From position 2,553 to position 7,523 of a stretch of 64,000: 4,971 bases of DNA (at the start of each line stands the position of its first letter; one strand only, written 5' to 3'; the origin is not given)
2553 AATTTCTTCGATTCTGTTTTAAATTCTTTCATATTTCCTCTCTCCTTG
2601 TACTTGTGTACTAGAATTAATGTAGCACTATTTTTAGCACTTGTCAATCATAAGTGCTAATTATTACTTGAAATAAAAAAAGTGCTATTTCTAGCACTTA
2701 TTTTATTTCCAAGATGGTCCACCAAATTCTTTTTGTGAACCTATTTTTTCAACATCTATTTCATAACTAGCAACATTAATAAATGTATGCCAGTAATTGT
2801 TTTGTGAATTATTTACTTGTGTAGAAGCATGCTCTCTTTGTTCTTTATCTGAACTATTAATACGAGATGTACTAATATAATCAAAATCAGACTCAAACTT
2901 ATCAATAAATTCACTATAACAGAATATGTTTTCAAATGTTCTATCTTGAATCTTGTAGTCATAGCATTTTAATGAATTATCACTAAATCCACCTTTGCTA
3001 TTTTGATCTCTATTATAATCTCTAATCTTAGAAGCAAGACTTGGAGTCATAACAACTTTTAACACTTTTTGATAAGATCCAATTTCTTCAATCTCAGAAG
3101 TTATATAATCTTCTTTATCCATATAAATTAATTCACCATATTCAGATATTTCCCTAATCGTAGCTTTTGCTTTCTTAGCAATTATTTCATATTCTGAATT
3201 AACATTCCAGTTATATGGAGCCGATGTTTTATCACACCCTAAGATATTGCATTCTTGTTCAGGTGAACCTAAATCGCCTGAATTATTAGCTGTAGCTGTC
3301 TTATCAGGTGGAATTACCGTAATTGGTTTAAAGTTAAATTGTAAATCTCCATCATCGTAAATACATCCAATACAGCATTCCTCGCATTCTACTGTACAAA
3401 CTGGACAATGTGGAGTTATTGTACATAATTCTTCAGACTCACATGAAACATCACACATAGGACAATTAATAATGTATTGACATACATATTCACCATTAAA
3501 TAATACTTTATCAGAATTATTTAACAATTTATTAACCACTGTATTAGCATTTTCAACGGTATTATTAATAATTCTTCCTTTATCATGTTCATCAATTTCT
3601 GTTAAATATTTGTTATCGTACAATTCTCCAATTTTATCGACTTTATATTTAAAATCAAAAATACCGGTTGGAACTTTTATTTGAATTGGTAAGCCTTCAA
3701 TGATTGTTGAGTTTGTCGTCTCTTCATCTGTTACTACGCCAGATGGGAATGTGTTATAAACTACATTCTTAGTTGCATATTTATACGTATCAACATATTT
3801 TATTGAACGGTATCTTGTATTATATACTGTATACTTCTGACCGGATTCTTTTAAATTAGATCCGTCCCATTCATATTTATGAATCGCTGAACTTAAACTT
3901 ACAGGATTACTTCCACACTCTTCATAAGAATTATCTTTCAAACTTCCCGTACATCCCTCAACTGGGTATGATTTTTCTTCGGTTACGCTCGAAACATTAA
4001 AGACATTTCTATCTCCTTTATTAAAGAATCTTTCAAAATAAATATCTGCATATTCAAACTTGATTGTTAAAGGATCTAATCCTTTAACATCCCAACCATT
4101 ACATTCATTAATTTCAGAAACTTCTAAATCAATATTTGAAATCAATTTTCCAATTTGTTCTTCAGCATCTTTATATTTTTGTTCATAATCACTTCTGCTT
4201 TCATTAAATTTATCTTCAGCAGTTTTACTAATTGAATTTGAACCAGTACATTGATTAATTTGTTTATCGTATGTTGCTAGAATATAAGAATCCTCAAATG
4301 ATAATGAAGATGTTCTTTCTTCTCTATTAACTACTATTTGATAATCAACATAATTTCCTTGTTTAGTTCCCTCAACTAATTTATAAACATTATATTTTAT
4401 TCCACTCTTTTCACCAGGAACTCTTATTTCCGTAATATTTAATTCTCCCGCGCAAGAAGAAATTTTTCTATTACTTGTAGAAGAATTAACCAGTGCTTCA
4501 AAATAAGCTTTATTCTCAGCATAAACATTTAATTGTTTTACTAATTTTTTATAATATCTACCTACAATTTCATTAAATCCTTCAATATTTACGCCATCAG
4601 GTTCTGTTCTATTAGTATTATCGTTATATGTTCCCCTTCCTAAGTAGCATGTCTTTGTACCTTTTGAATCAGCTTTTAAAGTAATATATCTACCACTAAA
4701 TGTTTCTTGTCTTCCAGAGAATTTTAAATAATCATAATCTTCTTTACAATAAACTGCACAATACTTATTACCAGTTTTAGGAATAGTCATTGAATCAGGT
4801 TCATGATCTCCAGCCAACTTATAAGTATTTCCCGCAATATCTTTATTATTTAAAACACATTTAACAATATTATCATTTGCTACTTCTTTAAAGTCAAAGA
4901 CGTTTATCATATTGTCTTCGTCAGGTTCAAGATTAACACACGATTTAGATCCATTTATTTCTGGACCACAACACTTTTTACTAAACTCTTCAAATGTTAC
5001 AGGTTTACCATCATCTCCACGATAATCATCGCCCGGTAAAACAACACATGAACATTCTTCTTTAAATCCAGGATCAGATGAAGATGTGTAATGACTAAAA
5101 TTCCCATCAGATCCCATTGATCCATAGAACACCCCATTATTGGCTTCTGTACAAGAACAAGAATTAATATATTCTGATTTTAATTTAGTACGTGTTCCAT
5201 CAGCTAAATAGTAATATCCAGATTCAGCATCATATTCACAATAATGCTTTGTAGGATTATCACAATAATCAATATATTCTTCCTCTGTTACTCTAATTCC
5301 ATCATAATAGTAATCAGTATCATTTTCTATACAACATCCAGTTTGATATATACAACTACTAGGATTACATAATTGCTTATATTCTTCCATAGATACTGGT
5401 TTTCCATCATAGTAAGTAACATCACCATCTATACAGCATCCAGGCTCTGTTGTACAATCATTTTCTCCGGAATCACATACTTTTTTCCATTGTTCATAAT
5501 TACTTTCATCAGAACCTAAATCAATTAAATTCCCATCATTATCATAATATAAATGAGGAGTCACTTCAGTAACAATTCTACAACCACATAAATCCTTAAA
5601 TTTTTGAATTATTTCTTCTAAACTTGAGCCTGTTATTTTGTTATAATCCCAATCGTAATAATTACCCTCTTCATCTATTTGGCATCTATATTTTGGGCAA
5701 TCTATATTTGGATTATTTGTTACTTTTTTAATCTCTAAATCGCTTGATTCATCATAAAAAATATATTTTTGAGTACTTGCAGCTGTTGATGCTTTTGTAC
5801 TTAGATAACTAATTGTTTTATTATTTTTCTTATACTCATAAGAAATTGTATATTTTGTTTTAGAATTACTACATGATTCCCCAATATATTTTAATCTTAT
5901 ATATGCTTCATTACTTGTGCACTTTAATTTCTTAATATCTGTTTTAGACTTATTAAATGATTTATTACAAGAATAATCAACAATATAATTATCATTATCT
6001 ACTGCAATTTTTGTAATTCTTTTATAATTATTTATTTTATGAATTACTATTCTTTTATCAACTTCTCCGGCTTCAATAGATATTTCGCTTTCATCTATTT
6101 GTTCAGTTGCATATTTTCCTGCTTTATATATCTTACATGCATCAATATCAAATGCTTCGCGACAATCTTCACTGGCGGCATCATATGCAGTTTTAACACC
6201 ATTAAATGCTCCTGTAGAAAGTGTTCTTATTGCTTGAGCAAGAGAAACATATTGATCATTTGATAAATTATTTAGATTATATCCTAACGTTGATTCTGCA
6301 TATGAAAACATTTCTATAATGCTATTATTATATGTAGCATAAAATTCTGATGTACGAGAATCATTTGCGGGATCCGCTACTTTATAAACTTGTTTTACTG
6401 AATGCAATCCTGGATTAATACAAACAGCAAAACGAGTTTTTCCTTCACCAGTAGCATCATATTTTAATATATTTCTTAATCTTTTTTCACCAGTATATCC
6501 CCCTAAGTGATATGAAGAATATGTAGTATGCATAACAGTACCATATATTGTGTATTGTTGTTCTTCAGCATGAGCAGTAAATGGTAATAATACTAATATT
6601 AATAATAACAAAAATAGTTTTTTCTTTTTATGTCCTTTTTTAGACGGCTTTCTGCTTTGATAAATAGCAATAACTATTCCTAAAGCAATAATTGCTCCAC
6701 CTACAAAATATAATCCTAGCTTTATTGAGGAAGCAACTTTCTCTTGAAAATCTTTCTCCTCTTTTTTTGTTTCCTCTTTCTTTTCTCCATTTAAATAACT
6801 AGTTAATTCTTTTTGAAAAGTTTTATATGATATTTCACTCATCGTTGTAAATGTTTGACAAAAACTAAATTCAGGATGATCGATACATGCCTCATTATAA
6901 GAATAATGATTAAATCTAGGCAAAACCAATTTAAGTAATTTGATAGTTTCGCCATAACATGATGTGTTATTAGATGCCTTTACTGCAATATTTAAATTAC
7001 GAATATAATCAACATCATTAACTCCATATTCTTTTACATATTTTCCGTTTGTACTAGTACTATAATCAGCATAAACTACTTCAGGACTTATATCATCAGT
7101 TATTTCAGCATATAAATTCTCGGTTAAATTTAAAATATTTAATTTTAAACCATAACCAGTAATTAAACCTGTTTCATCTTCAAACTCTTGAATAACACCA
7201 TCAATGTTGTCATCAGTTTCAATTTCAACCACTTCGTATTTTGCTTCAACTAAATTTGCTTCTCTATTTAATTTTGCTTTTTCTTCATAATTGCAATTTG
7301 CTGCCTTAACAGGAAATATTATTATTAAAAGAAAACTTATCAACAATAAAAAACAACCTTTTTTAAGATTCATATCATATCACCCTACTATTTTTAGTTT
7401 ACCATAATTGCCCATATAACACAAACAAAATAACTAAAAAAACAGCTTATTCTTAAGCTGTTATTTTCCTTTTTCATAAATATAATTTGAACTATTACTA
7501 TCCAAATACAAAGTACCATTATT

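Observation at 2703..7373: Third paralog of the module is an in-frame fusion of the small and large partners, inserted between divIB and htpG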

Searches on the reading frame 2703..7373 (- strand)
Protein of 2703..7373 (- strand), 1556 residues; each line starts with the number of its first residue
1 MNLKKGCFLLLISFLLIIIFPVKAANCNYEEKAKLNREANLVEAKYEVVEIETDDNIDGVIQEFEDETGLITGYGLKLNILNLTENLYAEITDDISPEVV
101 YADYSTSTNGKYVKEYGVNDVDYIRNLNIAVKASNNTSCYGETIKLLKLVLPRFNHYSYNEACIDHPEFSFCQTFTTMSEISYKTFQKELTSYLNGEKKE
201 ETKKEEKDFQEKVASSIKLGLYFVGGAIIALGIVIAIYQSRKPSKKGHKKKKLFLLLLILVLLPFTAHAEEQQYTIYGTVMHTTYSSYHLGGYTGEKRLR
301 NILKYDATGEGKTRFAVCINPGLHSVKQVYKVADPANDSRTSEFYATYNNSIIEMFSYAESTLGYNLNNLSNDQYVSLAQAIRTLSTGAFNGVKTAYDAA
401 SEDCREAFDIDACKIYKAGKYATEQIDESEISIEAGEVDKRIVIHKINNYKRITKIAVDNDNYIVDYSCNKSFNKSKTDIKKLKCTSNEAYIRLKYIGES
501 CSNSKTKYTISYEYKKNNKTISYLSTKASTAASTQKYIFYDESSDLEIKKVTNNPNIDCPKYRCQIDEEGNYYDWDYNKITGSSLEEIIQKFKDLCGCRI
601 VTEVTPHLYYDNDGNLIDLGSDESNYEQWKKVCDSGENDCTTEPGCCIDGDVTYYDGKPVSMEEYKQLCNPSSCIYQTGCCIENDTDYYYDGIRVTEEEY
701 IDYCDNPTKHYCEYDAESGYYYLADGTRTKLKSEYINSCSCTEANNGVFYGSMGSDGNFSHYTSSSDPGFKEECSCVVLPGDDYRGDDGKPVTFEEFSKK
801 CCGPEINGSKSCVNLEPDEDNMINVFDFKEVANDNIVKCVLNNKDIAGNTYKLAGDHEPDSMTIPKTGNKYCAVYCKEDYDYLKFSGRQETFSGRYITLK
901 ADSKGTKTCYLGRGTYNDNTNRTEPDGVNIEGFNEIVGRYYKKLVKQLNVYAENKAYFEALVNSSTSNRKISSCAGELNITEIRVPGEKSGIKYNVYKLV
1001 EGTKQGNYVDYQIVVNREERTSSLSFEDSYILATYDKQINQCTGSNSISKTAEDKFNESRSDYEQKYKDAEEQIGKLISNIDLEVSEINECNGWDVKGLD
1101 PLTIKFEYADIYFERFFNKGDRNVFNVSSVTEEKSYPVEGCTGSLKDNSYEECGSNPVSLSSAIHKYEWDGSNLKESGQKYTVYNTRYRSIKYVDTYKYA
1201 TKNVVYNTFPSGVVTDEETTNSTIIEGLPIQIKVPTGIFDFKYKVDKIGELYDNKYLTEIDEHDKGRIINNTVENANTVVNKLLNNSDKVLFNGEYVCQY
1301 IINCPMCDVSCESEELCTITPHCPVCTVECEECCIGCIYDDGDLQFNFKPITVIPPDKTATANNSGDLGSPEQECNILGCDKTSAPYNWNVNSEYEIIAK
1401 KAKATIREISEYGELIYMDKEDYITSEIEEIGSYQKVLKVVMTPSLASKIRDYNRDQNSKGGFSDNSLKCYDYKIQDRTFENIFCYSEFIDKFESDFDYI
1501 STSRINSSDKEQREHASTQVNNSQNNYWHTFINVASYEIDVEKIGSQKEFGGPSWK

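Call 6: search_protein_families(library=pfam, proteins=[window:2703-7373:-], max_evalue=0.01)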
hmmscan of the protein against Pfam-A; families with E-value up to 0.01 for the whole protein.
window:2703-7373:- (1556 aa): 0 families

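Call 7: search_protein_families(library=ncbifam, proteins=[window:2703-7373:-], max_evalue=0.01)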
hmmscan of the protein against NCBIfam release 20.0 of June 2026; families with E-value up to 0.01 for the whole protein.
window:2703-7373:- (1556 aa): 0 families

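Call 12: find_homologous_proteins(query=window:2703-7373:-, max_evalue=0.001)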
Query window:2703-7373:- (1556 aa): 2 proteins with E <= 0.001 among 8000 candidates.
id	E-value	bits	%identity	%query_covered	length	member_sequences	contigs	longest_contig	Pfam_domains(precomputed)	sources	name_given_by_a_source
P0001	0.0e+0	3238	90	99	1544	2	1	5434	-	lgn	-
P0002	0.0e+0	2786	77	100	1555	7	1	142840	-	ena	-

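Call 14: find_encoding_contigs(protein=P0002, flank=10000, max_places=4)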
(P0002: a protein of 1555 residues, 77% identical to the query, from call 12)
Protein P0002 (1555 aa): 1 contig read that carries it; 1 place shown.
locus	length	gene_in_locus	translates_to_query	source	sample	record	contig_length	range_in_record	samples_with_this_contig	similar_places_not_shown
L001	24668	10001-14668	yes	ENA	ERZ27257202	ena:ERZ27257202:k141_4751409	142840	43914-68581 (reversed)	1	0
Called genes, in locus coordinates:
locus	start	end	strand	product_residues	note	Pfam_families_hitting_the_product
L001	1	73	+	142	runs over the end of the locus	PF05103:DivIVA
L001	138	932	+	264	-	PF01148:CTP_transf_1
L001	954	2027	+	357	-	PF02163:Peptidase_M50, PF00595:PDZ, PF13180:PDZ_2 (weak), PF17820:PDZ_6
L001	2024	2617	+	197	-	PF00160:Pro_isomerase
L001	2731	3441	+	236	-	-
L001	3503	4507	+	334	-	PF00753:Lactamase_B, PF23023:Anti-Pycsar_Apyc1 (weak), PF12706:Lactamase_B_2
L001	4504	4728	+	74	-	-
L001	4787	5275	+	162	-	-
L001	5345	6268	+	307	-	-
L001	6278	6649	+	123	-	-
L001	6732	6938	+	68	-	PF01192:RNA_pol_Rpb6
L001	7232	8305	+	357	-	PF03033:Glyco_transf_28, PF04101:Glyco_tran_28_C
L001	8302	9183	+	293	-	PF01565:FAD_binding_4, PF02873:MurB_C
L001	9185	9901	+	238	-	PF08478:POTRA_1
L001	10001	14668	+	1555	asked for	-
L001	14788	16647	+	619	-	PF13589:HATPase_c_3, PF02518:HATPase_c (weak), PF00183:HSP90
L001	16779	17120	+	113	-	PF01245:Ribosomal_L19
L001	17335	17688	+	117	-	-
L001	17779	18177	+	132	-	-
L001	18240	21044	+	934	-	PF02463:SMC_N (faint), PF03193:RsgA_GTPase (faint), PF13173:AAA_14 (faint), PF13191:AAA_16 (faint), PF13304:AAA_21 (faint), PF17760:UvrA_inter, PF17755:UvrA_DNA-bind, PF00005:ABC_tran, +3 more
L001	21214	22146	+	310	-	PF00318:Ribosomal_S2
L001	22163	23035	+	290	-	PF00889:EF_TS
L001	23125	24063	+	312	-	PF00535:Glycos_transf_2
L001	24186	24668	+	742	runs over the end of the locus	PF02901:PFL-like, PF01228:Gly_radical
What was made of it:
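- Synteny is the same in L001 (call 14).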

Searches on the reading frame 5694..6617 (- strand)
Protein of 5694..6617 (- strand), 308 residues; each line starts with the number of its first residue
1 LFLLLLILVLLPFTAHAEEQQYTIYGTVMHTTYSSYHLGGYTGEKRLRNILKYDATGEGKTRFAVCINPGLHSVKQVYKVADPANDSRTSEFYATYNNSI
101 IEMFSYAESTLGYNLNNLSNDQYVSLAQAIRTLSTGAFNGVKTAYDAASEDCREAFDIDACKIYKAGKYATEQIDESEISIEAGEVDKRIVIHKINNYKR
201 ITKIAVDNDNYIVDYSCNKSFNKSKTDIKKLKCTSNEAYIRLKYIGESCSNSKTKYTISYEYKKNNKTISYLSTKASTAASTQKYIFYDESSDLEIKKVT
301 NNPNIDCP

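Call 74: predict_structure(alignment_id=A8)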
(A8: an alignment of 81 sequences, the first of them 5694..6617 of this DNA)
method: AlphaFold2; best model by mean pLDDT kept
length: 308 residues; sequences in the alignment: 81
mean_pLDDT: 76.6   pTM: 0.66
mean pLDDT of the five models: 76.6, 75.4, 74.6, 72.4, 71.9
residues with pLDDT >= 90: 60; 70-90: 158; 50-70: 71; < 50: 19
segments of 3 or more residues with pLDDT < 50: 39-41, 176-187
pLDDT, mean of each block of 10 residues (from residue 1): 89 75 82 57 65 89 88 75 66 85 92 93 93 82 62 78 90 54 50 78 86 90 83 83 81 76 66 64 84 62 52
secondary structure, 60 per line:
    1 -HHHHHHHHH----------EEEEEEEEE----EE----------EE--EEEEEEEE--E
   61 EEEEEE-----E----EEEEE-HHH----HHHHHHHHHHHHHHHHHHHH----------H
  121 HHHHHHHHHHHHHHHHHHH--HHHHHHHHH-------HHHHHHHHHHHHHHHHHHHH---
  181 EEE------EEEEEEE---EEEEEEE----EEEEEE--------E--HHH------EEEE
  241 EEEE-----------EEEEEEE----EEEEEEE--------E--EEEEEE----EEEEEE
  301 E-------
elements in order: H2-10 E21-29 E50-57 E60-66 E77-81 H90-109 H120-139 H142-150 H158-177 E181-183 E190-196 E200-206 E211-216 E237-244 E256-262 E267-273 E285-290 E295-301
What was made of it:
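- On Thioester domain (TED) adhesins, Pfam PF08341: The AF2 model of aa 253-560 has pLDDT 76.6 (call 74).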
